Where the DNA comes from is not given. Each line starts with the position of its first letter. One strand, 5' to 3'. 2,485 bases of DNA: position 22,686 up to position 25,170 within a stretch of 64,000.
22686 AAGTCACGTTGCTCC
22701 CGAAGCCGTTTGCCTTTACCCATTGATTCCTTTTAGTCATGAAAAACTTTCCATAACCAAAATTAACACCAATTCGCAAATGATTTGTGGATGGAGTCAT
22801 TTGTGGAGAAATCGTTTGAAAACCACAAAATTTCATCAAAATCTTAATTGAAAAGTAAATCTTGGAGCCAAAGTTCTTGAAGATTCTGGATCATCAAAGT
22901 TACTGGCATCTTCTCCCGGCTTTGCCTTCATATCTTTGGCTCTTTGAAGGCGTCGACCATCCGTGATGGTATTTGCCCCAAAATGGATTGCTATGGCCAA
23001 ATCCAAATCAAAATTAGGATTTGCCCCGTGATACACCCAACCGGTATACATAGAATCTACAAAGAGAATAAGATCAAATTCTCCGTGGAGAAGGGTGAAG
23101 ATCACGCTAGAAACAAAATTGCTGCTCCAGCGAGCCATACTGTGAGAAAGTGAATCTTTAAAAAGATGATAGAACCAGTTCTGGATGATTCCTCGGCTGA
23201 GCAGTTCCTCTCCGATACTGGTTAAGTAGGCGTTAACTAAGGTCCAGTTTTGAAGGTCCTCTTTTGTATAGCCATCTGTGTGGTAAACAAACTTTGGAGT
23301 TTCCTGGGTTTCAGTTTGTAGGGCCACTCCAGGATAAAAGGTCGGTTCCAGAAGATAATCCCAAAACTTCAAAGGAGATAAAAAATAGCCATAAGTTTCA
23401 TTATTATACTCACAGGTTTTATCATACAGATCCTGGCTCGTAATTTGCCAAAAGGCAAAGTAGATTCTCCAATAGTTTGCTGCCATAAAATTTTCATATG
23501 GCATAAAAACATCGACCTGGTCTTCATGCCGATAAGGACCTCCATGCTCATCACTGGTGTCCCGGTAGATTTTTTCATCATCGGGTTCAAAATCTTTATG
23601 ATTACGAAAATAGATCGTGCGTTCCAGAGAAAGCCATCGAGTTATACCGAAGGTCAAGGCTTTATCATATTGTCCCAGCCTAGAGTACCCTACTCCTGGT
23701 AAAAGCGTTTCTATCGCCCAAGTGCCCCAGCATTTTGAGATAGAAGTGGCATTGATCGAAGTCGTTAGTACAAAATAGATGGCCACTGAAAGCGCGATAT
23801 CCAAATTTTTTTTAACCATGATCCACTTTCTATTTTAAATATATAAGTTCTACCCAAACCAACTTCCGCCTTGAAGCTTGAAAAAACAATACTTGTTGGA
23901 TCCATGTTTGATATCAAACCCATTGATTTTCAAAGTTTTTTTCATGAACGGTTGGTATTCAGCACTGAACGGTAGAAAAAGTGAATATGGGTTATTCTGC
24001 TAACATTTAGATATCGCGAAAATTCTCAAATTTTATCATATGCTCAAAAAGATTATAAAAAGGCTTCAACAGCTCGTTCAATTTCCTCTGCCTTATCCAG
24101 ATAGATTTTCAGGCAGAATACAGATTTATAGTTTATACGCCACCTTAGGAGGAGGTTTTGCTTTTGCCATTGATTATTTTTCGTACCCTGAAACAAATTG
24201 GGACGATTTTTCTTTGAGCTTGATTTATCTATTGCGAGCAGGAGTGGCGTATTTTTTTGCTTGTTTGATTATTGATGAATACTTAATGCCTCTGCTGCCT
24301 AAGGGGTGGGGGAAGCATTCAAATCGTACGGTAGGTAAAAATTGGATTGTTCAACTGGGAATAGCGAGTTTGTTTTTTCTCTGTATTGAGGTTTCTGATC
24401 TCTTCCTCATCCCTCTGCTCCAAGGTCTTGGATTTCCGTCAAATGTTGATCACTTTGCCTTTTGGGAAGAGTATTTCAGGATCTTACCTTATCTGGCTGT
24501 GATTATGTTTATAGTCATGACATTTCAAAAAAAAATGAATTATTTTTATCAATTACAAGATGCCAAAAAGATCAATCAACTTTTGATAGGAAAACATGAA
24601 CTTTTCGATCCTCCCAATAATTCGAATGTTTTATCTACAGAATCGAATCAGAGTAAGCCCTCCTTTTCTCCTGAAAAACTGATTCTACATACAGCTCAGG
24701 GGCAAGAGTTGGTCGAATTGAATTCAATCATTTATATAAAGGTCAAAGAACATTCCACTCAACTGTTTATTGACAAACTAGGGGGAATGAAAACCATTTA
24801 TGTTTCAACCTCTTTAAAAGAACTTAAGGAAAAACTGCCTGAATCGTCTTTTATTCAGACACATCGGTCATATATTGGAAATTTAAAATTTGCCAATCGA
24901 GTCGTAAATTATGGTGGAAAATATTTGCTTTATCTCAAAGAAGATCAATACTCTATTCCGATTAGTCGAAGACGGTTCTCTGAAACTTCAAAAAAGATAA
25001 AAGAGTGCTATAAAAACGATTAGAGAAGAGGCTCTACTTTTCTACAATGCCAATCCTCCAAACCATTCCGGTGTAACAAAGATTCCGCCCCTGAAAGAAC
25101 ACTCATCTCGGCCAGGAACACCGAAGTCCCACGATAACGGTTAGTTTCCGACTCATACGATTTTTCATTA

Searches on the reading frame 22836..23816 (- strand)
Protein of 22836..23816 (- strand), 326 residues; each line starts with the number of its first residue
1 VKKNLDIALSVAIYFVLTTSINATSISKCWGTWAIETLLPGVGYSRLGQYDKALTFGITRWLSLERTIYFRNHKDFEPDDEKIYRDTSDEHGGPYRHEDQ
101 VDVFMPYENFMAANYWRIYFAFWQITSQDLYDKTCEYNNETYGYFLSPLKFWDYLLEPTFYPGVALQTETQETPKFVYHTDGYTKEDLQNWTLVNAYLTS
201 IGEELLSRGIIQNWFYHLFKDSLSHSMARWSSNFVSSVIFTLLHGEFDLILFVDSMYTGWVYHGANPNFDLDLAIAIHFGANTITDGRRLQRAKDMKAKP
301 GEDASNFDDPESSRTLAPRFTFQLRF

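Call 18: search_protein_families(library=pfam, proteins=[window:22836-23816:-], max_evalue=0.001)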
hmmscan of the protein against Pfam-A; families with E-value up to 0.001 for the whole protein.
window:22836-23816:- (326 aa): 1 family
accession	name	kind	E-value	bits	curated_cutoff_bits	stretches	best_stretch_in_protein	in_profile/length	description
PF02517.21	Rce1-like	-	6.8e-09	36.3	22.4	1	191-283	7-92/93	Type II CAAX prenyl endopeptidase Rce1-like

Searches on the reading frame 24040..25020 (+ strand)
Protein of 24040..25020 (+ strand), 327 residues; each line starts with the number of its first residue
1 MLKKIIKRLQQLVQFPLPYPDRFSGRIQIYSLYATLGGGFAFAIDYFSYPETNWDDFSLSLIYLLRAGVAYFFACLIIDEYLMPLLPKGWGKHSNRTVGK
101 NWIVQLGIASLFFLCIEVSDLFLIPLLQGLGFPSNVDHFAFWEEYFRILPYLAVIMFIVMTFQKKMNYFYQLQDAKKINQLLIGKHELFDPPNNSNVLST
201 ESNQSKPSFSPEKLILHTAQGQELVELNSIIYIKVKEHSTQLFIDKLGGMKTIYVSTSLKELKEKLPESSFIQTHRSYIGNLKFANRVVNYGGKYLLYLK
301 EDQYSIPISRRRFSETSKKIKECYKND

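Call 18: search_protein_families(library=pfam, proteins=[window:24040-25020:+], max_evalue=0.001)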
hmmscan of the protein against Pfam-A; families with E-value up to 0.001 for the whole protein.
window:24040-25020:+ (327 aa): 1 family
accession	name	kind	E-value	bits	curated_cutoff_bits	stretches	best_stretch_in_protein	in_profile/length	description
PF04397.21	LytTR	-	1.5e-15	57.6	22.6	1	224-319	5-96/98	LytTr DNA-binding domain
